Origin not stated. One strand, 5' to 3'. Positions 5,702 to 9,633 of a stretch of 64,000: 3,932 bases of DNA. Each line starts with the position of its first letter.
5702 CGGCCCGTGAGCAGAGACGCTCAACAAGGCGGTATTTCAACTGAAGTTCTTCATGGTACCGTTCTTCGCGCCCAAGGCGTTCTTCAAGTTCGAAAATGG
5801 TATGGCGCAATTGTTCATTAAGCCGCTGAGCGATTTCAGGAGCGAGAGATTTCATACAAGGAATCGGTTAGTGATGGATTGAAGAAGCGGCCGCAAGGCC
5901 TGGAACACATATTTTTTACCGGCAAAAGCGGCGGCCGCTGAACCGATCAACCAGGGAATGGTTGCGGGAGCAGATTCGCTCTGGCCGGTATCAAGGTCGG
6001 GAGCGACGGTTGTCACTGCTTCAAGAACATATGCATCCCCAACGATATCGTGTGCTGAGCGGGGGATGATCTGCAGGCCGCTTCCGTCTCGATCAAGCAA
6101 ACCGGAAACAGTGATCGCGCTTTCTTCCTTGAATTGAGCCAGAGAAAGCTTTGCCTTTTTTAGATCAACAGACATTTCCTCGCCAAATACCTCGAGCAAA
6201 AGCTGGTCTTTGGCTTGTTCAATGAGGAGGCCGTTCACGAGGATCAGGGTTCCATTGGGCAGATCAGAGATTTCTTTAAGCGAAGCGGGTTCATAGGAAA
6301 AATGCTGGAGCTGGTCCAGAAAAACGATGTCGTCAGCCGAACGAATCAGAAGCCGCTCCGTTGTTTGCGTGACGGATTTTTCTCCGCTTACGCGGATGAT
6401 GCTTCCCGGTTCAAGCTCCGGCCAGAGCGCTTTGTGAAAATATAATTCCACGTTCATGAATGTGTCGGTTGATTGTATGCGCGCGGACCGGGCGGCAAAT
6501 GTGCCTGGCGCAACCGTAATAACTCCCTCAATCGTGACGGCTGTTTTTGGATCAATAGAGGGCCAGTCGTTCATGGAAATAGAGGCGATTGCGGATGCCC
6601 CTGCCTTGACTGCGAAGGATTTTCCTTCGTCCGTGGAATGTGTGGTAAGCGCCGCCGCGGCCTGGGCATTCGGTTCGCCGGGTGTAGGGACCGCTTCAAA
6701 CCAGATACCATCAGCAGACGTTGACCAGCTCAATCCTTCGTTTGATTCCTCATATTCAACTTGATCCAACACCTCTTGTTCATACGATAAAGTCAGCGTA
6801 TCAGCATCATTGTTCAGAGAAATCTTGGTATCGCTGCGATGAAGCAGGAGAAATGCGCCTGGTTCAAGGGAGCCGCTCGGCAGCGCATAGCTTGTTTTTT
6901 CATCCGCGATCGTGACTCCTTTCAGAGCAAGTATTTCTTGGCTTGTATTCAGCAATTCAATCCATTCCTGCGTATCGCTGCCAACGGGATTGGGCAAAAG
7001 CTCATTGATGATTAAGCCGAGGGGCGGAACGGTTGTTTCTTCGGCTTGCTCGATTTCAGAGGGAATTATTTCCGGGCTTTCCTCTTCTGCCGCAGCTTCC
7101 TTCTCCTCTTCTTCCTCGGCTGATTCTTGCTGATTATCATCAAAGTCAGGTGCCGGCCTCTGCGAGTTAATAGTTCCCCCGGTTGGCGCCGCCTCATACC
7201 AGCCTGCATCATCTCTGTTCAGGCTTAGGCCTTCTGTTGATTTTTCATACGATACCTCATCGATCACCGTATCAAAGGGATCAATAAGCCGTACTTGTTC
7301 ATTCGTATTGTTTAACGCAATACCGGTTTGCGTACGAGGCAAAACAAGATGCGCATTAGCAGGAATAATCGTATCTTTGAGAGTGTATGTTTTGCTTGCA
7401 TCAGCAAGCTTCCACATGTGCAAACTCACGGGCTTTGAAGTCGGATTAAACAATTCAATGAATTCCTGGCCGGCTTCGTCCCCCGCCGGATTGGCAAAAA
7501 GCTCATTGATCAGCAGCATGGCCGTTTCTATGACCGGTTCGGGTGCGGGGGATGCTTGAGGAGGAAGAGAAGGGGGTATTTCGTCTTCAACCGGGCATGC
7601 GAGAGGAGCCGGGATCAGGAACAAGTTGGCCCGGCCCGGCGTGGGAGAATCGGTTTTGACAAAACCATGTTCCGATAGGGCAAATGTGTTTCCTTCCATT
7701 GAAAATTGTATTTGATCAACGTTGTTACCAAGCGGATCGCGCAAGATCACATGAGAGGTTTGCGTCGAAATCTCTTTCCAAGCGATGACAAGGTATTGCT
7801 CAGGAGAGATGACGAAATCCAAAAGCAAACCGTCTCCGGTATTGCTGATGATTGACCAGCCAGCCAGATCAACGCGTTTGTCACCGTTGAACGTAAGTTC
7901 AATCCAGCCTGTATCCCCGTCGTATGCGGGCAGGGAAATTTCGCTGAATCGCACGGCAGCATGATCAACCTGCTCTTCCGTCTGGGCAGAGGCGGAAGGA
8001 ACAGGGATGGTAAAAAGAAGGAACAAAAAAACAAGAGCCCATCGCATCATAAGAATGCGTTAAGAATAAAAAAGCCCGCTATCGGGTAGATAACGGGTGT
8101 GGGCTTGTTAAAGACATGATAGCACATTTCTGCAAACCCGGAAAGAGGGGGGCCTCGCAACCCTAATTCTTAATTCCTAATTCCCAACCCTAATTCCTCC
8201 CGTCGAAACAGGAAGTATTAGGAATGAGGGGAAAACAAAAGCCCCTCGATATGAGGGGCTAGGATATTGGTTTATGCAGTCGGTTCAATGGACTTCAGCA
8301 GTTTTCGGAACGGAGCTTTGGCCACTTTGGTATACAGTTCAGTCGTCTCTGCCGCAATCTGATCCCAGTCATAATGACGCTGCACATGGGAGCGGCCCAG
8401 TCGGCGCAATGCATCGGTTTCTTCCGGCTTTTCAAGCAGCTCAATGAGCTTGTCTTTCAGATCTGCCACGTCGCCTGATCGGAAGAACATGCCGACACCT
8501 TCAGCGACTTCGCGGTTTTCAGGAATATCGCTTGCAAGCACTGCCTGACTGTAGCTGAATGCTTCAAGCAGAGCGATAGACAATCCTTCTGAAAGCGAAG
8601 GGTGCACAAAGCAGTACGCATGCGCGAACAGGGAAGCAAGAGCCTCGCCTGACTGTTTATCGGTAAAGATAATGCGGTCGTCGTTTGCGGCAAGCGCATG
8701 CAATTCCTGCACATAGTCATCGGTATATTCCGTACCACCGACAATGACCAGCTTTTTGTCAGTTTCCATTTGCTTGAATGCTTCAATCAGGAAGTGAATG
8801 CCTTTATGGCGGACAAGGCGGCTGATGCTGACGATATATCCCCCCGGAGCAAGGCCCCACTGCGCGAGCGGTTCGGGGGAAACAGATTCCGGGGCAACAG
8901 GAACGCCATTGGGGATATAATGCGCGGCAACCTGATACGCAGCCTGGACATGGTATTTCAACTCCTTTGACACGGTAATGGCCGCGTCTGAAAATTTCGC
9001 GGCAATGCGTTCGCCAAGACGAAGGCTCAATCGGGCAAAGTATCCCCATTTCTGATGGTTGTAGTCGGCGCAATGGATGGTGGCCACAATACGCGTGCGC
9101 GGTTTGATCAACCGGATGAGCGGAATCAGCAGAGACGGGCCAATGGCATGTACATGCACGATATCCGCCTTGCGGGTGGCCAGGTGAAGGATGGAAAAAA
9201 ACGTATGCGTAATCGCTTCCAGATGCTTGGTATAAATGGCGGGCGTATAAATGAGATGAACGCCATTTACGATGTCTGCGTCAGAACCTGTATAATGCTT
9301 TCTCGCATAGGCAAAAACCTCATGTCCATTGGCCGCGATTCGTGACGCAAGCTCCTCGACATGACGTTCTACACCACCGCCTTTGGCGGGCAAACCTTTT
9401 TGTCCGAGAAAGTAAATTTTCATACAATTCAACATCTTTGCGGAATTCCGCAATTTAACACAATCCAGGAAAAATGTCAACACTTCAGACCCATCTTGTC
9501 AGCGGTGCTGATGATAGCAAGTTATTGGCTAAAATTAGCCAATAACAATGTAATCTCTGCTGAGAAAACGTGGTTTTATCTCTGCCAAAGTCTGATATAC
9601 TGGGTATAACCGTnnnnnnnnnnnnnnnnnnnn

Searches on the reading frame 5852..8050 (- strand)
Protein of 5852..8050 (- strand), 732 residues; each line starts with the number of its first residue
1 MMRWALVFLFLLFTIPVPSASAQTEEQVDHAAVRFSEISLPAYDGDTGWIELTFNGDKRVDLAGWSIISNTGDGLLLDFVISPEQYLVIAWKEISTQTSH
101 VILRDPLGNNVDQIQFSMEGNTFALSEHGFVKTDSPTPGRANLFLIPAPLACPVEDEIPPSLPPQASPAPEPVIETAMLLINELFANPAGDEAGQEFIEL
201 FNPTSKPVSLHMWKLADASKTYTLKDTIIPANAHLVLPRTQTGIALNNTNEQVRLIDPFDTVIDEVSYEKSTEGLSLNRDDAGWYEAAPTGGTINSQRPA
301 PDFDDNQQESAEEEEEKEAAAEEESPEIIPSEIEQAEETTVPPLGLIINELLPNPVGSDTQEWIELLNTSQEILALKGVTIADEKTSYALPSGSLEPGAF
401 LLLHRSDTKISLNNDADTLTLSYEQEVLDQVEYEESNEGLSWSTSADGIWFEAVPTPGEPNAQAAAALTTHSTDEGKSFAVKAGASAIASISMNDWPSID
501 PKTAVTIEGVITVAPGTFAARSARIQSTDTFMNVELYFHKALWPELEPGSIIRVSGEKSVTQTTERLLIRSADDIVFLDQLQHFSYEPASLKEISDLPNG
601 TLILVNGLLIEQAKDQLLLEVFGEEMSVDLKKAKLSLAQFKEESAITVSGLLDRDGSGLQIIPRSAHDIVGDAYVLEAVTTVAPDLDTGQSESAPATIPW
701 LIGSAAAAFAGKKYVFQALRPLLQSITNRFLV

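Call 75: search_protein_families(library=pfam, proteins=[window:5852-8050:-], max_evalue=0.001)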
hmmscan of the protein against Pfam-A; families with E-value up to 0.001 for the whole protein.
window:5852-8050:- (732 aa): 1 family
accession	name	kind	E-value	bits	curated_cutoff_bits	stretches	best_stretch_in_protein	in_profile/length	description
PF00932.25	LTD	-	2.5e-40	137.7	34.3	3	177-269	6-108/109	Lamin Tail Domain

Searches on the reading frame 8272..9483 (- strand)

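Call 75: search_protein_families(library=pfam, proteins=[window:8272-9483:-], max_evalue=0.001)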
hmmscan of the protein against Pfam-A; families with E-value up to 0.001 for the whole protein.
window:8272-9483:- (403 aa): 6 families
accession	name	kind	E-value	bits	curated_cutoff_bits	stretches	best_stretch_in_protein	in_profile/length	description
PF00534.26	Glycos_transf_1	-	3.8e-27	95.4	26.4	1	216-364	17-170/172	Glycosyl transferases group 1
PF13692.12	Glyco_trans_1_4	-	1.8e-24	87.1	27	1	216-351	3-141/142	Glycosyl transferases group 1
PF13439.12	Glyco_transf_4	-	1.2e-22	81.1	28.5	1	36-195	2-167/170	Glycosyltransferase Family 4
PF13579.12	Glyco_trans_4_4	-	9.1e-16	59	29.7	1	36-193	1-158/158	Glycosyl transferase 4-like domain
PF13524.12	Glyco_trans_1_2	-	6.8e-07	29.8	25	1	230-379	3-141/144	Glycosyl transferase-like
PF09314.17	DUF1972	-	4.5e-06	26.8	25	0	22-49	3-30/186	Domain of unknown function (DUF1972)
